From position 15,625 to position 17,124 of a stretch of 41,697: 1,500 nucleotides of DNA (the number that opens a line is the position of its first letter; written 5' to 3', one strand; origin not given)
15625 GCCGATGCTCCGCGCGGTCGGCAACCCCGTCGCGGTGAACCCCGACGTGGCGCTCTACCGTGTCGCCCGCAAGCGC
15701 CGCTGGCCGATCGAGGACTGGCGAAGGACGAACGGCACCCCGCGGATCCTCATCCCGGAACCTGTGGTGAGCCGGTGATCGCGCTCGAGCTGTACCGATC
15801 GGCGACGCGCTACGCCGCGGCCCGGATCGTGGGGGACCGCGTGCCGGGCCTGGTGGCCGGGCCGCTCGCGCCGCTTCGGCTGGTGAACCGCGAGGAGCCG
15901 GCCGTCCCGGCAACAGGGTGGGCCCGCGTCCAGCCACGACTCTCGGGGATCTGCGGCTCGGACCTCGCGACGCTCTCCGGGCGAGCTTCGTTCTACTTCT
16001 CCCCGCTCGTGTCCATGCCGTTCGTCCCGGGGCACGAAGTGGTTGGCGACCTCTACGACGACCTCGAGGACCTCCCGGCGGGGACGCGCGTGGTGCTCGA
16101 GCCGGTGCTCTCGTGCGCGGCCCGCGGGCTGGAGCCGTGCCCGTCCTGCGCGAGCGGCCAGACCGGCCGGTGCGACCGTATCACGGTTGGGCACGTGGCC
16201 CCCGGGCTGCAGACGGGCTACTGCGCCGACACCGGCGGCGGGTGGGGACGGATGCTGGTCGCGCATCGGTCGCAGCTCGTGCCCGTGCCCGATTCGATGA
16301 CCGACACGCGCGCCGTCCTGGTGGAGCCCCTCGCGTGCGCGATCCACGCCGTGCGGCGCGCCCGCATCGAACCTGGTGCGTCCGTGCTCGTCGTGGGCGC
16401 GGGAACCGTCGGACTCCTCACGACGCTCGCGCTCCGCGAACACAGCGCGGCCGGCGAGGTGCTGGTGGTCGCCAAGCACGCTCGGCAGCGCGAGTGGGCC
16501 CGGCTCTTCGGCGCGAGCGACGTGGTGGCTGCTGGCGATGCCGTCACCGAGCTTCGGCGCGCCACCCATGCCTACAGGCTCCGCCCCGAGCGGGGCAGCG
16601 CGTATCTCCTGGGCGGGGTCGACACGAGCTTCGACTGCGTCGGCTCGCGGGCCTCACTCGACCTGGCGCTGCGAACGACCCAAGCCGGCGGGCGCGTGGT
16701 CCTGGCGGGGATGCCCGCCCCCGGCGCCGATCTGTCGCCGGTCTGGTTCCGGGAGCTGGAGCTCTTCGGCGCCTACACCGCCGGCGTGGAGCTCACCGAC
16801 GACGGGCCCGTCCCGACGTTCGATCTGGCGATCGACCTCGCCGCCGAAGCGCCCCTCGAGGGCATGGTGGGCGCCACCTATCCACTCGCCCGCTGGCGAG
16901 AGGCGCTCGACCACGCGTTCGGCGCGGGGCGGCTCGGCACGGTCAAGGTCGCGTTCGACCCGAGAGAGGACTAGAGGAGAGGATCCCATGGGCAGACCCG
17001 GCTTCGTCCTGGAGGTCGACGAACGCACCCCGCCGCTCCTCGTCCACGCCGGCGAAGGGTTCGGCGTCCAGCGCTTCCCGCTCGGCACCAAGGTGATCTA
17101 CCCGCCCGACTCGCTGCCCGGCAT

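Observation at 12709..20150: Translationally coupled lipid-type operon built around a nickel-pincer (LarA-family) enzyme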

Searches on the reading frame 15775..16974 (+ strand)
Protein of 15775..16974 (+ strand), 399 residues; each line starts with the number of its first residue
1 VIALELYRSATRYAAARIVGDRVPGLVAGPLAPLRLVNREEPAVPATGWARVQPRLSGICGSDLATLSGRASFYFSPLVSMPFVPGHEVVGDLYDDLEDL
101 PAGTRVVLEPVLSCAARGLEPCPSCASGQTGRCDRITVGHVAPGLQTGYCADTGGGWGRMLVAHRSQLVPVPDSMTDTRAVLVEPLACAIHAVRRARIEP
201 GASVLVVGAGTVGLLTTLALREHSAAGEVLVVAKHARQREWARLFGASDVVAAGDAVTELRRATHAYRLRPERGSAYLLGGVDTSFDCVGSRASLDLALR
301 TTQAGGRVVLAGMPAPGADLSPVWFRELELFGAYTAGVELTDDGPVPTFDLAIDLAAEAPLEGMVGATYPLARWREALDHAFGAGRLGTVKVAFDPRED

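Call 7: search_protein_families(library=pfam, proteins=[window:15775-16974:+], max_evalue=0.01)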
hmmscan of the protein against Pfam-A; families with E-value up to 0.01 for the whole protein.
window:15775-16974:+ (399 aa): 4 families
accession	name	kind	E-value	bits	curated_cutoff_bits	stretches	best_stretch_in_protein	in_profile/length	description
PF00107.32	ADH_zinc_N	-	7.2e-15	55.5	31.8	1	212-337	2-116/129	Zinc-binding dehydrogenase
PF08240.17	ADH_N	-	1e-14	55.1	23.5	1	48-173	3-104/104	Alcohol dehydrogenase GroES-like domain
PF16912.11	Glu_dehyd_C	-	3.1e-05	24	34.9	1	180-244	4-74/211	Glucose dehydrogenase C-terminus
PF13602.12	ADH_zinc_N_2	-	6.7e-05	24.3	27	1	280-380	22-122/134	Zinc-binding dehydrogenase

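Call 8: search_protein_families(library=ncbifam, proteins=[window:15775-16974:+], max_evalue=0.01)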
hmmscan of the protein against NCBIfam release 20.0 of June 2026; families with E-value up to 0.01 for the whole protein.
window:15775-16974:+ (399 aa): 20 families
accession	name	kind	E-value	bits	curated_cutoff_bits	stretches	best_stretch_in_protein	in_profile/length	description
NF007375.0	PRK09880.1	equivalog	1.6e-26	92.9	469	1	54-336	34-292/344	L-idonate 5-dehydrogenase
TIGR03366.1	HpnZ_proposed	hypoth_equivalog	2.5e-24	86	328.1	1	46-320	4-261/315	putative phosphonate catabolism associated alcohol dehydrogenase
NF007489.0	PRK10083.1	equivalog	4.1e-24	85.2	376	1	36-256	14-216/339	Zn-dependent oxidoreductase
NF041097.1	keto_inos_dh_IolM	equivalog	3.1e-22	78.8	450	1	35-381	41-377/389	scyllo-inosose 3-dehydrogenase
NF003808.0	PRK05396.1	equivalog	2.3e-19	69.5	380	1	52-335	30-288/341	L-threonine 3-dehydrogenase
TIGR00692.1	tdh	equivalog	2.9e-16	59.4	458.35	1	57-316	33-265/340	L-threonine 3-dehydrogenase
NF007642.0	PRK10309.1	equivalog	4.3e-16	59.1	550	1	34-255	12-214/347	galactitol-1-phosphate 5-dehydrogenase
NF010344.0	PRK13771.1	subfamily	3.2e-15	56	349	1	34-316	13-259/334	putative alcohol dehydrogenase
NF041172.1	AcrlCoa_red_Thmprot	equivalog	2.9e-13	49.5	500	1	45-317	23-261/334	acryloyl-CoA reductase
TIGR03451.1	mycoS_dep_FDH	equivalog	3.1e-13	49.3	512.9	1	45-321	24-285/358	S-(hydroxymethyl)mycothiol dehydrogenase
TIGR03989.1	Rxyl_3153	subfamily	8.5e-13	48.3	440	1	45-265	24-251/370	NDMA-dependent alcohol dehydrogenase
NF047908.1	AldhRedAhr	equivalog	3.8e-12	45.8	470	1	56-262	37-225/335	NADPH-dependent aldehyde reductase Ahr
TIGR02818.1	adh_III_F_hyde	equivalog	1.6e-10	40.6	543.95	1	187-379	171-354/368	S-(hydroxymethyl)glutathione dehydrogenase/class III alcohol dehydrogenase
NF006940.0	PRK09422.1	equivalog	4.3e-08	32.5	344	1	48-321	25-269/338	alcohol dehydrogenase AdhP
TIGR01202.1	bchC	equivalog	6.4e-08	32.1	291.25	1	155-330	101-251/308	chlorophyll synthesis pathway protein BchC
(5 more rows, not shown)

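Call 69: search_solved_structures(query=window:15775-16971:+, max_evalue=1e-10)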
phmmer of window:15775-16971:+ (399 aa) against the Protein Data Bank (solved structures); distinct sequences matched with E-value up to 1e-10: 21.
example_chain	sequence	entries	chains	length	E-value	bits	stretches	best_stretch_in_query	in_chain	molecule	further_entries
1e3j_A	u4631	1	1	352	1.1e-20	77.3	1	35-316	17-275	NADP(H)-DEPENDENT KETOSE REDUCTASE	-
4ej6_A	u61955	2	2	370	4.6e-19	72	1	52-334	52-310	Putative zinc-binding dehydrogenase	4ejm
6ie0_A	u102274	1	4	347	9.6e-17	64.3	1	34-322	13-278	(R,R)-butanediol dehydrogenase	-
1pl6_A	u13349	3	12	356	2e-16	63.3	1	29-334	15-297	Sorbitol dehydrogenase | human sorbitol dehydrogenase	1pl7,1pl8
7y9p_A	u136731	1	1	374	2.8e-16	62.8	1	24-339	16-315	Xylitol dehydrogenase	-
6dkh_A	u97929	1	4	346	5.2e-16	61.9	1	52-336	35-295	L-idonate 5-dehydrogenase (NAD(P)(+))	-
3qe3_A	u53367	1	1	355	1.3e-15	60.6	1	29-333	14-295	Sorbitol dehydrogenase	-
4ilk_A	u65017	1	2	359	7e-15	58.2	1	33-247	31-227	Starvation sensing protein rspB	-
6isv_A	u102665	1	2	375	2.2e-12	50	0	37-335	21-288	Acetophenone reductase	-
5vm2_A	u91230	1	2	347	2.5e-12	49.8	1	34-319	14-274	Alcohol dehydrogenase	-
4cpd_A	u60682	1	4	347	3.1e-12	49.5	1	50-314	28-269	ALCOHOL DEHYDROGENASE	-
4a2c_A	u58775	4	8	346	1e-11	47.8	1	42-250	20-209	GALACTITOL-1-PHOSPHATE 5-DEHYDROGENASE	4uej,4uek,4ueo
8wwd_A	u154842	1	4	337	3e-11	46.2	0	33-244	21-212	Zinc-containing alcohol dehydrogenase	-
1piw_A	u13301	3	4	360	3.3e-11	46.1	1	56-253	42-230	Hypothetical zinc-type alcohol dehydrogenase-like protein in PRE5-FET4 intergenic region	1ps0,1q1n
3m6i_A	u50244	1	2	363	4.3e-11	45.7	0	48-313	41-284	L-arabinitol 4-dehydrogenase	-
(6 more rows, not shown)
